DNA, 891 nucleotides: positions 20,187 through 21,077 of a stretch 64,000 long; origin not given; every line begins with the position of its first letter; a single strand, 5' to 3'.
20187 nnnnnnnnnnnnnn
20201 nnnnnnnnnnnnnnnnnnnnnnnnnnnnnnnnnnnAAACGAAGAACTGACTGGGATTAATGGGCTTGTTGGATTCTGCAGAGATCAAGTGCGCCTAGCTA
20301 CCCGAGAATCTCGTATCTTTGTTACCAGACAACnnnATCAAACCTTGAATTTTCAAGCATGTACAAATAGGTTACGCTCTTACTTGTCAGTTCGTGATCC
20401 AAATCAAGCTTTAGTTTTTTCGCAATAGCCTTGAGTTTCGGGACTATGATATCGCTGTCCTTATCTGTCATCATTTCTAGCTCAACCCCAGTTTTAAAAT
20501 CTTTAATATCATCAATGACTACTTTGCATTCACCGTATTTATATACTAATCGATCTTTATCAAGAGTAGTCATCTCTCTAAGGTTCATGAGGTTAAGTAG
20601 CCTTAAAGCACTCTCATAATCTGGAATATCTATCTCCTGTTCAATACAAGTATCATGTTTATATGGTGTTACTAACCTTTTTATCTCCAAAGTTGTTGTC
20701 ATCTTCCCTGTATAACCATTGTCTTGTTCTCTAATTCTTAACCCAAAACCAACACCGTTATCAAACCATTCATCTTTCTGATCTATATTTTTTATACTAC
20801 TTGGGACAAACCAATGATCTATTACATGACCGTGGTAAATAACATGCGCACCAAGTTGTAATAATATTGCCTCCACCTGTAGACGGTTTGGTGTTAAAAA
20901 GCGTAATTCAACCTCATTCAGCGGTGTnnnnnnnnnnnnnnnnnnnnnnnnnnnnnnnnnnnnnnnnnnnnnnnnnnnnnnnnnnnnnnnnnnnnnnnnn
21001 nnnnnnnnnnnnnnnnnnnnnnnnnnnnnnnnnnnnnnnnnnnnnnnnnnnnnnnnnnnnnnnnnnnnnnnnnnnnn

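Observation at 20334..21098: Excisionase-type HTH fused to a CYTH triphosphate-tunnel domain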

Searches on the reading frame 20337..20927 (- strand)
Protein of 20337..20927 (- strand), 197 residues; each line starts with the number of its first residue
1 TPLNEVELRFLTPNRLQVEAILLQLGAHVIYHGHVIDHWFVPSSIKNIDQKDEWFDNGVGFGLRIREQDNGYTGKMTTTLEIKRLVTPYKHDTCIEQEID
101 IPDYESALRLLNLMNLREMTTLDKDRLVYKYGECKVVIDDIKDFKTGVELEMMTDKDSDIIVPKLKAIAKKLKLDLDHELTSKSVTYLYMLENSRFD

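Call 40: search_protein_representatives(protein=window:20337-20927:-)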
Query: 197 residues. Proteins with E-value up to 0.001 (for the whole library): 131; up to 1e-10: 51; up to 1e-30: 13. The best 131 are listed.
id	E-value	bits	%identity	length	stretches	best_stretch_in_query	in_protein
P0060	6.9e-63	228.3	54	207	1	2-196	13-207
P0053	1.3e-61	224.1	51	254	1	4-196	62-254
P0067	1.0e-42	162.5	51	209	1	5-146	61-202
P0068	5.6e-41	156.8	42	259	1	5-197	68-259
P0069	2.2e-40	154.9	42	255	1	5-189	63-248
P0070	3.6e-40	154.2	43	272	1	5-191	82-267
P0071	7.3e-39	149.9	53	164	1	60-196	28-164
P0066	6.1e-36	140.4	42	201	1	5-192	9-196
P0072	1.0e-35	139.6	39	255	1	5-190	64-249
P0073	6.7e-35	137.0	37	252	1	5-196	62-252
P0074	2.8e-34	135.0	41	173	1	25-196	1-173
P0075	4.3e-34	134.4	36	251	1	3-178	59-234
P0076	3.6e-32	128.1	38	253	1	4-177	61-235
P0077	2.1e-27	112.5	34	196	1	4-187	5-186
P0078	4.2e-27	111.6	33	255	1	4-187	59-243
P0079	4.6e-26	108.2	37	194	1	3-195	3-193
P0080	2.7e-24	102.4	37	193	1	3-196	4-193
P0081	3.2e-24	102.2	35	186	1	5-185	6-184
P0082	8.3e-24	100.8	31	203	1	4-191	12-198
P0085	9.8e-22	94.0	33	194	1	5-191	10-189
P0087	2.4e-20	89.5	31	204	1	5-189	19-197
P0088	7.4e-20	87.9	31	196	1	2-197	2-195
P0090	3.0e-18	82.7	30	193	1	4-195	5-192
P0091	4.5e-18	82.1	28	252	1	15-195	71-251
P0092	8.8e-18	81.1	31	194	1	5-192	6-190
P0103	1.2e-13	67.7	33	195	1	4-196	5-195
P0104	1.4e-13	67.4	29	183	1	5-196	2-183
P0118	1.1e-09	54.7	27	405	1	21-197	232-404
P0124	6.1e-09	52.3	28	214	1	5-188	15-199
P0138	1.6e-07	47.7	27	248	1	5-193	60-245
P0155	5.9e-06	42.6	33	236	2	22-102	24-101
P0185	3.8e-04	36.7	32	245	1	5-93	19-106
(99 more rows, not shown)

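Call 41: search_protein_families(library=pfam, proteins=[P0068, P0069, P0070, P0072, P0073, P0075, P0076, P0078, P0091, P0138], max_evalue=0.001)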
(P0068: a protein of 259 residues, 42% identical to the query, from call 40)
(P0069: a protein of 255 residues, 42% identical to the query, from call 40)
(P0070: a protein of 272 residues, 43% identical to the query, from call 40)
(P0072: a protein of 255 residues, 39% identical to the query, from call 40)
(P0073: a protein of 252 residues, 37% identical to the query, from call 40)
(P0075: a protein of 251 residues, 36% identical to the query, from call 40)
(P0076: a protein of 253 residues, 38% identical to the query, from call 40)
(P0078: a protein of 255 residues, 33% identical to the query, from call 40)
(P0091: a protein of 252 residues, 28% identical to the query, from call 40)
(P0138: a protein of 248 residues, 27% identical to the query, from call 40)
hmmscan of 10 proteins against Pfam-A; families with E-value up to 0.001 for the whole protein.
P0068 (259 aa): 2 families
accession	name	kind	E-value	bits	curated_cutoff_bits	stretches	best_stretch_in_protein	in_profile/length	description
PF12728.13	HTH_17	-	6.8e-12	45.9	27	1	1-49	1-49/51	Helix-turn-helix domain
PF01928.26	CYTH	-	1.2e-07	32.2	23.2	1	106-223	28-153/179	CYTH domain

P0069 (255 aa): 2 families
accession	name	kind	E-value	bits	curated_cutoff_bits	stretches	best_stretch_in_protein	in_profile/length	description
PF12728.13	HTH_17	-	3e-13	50.2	27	1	9-55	1-47/51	Helix-turn-helix domain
PF01928.26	CYTH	-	7.4e-10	39.4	23.2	1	62-243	2-178/179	CYTH domain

P0070 (272 aa): 3 families
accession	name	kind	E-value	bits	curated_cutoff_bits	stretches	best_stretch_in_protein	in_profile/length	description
PF12728.13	HTH_17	-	2e-15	57.2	27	1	25-71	1-47/51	Helix-turn-helix domain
PF01928.26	CYTH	-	5.6e-06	26.7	23.2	1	82-257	3-175/179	CYTH domain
PF13384.12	HTH_23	-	0.00093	19.4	24.6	0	18-48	10-40/50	Homeodomain-like domain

P0072 (255 aa): 2 families
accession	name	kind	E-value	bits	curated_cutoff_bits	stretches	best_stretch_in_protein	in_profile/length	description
PF12728.13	HTH_17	-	3.2e-11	43.7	27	1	7-56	1-50/51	Helix-turn-helix domain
PF01928.26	CYTH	-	8.7e-06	26.1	23.2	1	110-233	36-169/179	CYTH domain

P0073 (252 aa): 3 families
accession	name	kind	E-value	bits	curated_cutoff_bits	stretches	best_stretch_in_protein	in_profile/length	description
PF12728.13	HTH_17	-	3.2e-15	56.6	27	1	5-54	1-50/51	Helix-turn-helix domain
PF01928.26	CYTH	-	2.7e-08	34.3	23.2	1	110-238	38-176/179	CYTH domain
PF00376.29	MerR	-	0.0002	21.5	28.2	1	7-41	1-36/38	MerR family regulatory protein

P0075 (251 aa): 3 families
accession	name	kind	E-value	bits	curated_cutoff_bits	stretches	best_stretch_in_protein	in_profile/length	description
PF12728.13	HTH_17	-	3.3e-14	53.3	27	1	5-52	1-48/51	Helix-turn-helix domain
PF01928.26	CYTH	-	5e-11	43.2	23.2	1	60-237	2-176/179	CYTH domain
PF00376.29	MerR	-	1.3e-05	25.3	28.2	1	7-37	1-31/38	MerR family regulatory protein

P0076 (253 aa): 6 families
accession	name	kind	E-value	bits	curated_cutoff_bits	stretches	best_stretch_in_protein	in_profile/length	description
PF12728.13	HTH_17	-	6.8e-13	49.1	27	1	5-52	1-48/51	Helix-turn-helix domain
PF01928.26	CYTH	-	1.4e-08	35.2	23.2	1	61-234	2-171/179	CYTH domain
PF13542.12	HTH_Tnp_ISL3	-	4.4e-06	26.5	27.4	1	5-28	27-49/51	Helix-turn-helix domain of transposase family ISL3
PF00376.29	MerR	-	1.1e-05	25.6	28.2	1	7-35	1-30/38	MerR family regulatory protein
PF13551.12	HTH_29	-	0.00069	20.1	28.1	0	6-32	13-39/64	Winged helix-turn helix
PF13384.12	HTH_23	-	0.00069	19.8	24.6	0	4-28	16-40/50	Homeodomain-like domain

P0078 (255 aa): 2 families
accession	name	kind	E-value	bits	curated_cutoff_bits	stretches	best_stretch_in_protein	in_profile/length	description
PF01928.26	CYTH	-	2.2e-13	50.8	23.2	1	59-240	2-178/179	CYTH domain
PF12728.13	HTH_17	-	2.2e-12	47.5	27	1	5-54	1-50/51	Helix-turn-helix domain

P0091 (252 aa): 1 family
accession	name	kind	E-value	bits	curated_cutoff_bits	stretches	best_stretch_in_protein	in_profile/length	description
PF12728.13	HTH_17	-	1.4e-12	48.1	27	1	5-53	1-49/51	Helix-turn-helix domain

P0138 (248 aa): 1 family
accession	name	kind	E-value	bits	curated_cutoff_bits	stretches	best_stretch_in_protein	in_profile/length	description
PF01928.26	CYTH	-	2.1e-11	44.4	23.2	1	59-236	2-178/179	CYTH domain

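Call 42: search_protein_families(library=pfam, proteins=[P0118, P0077, P0079, P0080, P0081, P0155, P0185, P0082, P0087, P0124], max_evalue=0.001)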
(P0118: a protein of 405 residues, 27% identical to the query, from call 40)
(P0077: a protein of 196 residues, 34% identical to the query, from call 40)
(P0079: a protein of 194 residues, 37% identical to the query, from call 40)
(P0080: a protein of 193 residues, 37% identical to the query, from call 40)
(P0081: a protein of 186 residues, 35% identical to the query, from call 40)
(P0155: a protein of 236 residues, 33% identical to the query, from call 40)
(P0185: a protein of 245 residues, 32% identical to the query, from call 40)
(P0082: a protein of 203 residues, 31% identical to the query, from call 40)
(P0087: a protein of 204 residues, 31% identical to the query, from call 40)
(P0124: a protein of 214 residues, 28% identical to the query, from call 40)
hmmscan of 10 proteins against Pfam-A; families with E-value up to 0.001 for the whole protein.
P0118 (405 aa): 2 families
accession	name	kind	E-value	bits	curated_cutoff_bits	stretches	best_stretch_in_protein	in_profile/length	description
PF01928.26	CYTH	-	1.6e-08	35.1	23.2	1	213-383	2-170/179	CYTH domain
PF13238.12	AAA_18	-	6.4e-07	30.3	29.4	1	15-134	1-112/128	AAA domain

P0077 (196 aa): 1 family
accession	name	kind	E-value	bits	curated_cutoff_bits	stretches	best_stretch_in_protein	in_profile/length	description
PF01928.26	CYTH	-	1.3e-08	35.3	23.2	1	5-182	2-177/179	CYTH domain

P0079 (194 aa): 1 family
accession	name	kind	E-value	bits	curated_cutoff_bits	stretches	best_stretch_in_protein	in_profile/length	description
PF01928.26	CYTH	-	1.7e-12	48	23.2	1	4-181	2-177/179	CYTH domain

P0080 (193 aa): 1 family
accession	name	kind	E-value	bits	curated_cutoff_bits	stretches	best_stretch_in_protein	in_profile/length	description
PF01928.26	CYTH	-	1.5e-10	41.7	23.2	1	6-176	3-173/179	CYTH domain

P0081 (186 aa): 1 family
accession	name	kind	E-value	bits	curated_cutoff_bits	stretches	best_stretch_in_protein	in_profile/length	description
PF01928.26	CYTH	-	8.1e-10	39.3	23.2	1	5-183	2-178/179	CYTH domain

P0155 (236 aa): 0 families

P0185 (245 aa): 0 families

P0082 (203 aa): 1 family
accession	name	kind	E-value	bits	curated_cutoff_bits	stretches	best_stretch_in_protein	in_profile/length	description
PF01928.26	CYTH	-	6.4e-05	23.3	23.2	0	107-190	91-177/179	CYTH domain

P0087 (204 aa): 1 family
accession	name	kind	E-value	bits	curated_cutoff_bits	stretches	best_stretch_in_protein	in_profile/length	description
PF01928.26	CYTH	-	3.2e-09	37.3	23.2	1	18-182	2-168/179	CYTH domain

P0124 (214 aa): 1 family
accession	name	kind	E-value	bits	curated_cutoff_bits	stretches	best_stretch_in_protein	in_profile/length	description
PF01928.26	CYTH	-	6.6e-06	26.5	23.2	1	14-164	2-148/179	CYTH domain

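Call 45: list_cluster_members(proteins=[P0077, P0079, P0080, P0081, P0085, P0088, P0090, P0092, P0103, P0104])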
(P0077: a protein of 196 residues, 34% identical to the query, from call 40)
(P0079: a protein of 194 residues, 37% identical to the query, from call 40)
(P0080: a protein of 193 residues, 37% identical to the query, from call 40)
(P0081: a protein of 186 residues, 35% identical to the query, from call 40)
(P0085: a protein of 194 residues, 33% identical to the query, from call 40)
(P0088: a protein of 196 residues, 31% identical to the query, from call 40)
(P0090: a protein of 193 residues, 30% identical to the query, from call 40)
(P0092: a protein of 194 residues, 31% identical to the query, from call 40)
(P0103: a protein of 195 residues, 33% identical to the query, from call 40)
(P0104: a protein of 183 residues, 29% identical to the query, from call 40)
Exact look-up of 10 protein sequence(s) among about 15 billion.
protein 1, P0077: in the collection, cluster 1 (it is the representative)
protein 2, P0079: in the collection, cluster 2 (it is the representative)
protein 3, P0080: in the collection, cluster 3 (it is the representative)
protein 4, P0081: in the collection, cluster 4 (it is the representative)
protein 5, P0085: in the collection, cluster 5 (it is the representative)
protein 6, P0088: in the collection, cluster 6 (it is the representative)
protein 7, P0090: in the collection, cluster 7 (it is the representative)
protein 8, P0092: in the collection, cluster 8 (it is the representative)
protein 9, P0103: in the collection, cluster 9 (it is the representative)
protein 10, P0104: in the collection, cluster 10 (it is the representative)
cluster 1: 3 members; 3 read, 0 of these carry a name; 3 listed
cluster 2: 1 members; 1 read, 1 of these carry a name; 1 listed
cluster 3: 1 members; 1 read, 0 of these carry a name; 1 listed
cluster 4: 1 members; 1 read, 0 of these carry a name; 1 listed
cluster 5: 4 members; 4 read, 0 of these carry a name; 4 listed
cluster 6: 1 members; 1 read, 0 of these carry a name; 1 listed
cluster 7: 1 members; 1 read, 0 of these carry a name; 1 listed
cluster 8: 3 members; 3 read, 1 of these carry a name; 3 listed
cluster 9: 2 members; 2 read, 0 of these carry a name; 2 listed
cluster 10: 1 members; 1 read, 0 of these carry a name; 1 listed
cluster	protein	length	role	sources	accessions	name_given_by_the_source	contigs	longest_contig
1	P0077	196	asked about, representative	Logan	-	-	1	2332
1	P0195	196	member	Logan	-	-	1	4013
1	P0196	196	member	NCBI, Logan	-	-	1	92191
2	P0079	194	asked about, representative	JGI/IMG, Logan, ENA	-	predicted adenylyl cyclase CyaB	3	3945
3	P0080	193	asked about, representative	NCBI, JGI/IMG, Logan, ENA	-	-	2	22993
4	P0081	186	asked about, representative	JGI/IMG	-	-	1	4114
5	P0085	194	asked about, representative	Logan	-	-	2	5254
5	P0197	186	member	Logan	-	-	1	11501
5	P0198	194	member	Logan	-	-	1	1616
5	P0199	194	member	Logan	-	-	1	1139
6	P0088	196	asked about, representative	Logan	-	-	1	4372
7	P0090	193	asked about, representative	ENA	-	-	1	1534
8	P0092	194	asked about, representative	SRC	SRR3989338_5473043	-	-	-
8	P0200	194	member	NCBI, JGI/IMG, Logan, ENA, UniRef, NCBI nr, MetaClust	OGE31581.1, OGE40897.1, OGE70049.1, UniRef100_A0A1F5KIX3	hypothetical protein A2631_00400 [Candidatus Daviesbacteria bacterium ... | CYTH domain-containing protein n=1 Tax=Candidatus Daviesbacteria bacterium ... | MAG: hypothetical protein A2631_00400 [Candidatus Daviesbacteria bacterium ...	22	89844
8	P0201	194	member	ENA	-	-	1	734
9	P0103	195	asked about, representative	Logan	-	-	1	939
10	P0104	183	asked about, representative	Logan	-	-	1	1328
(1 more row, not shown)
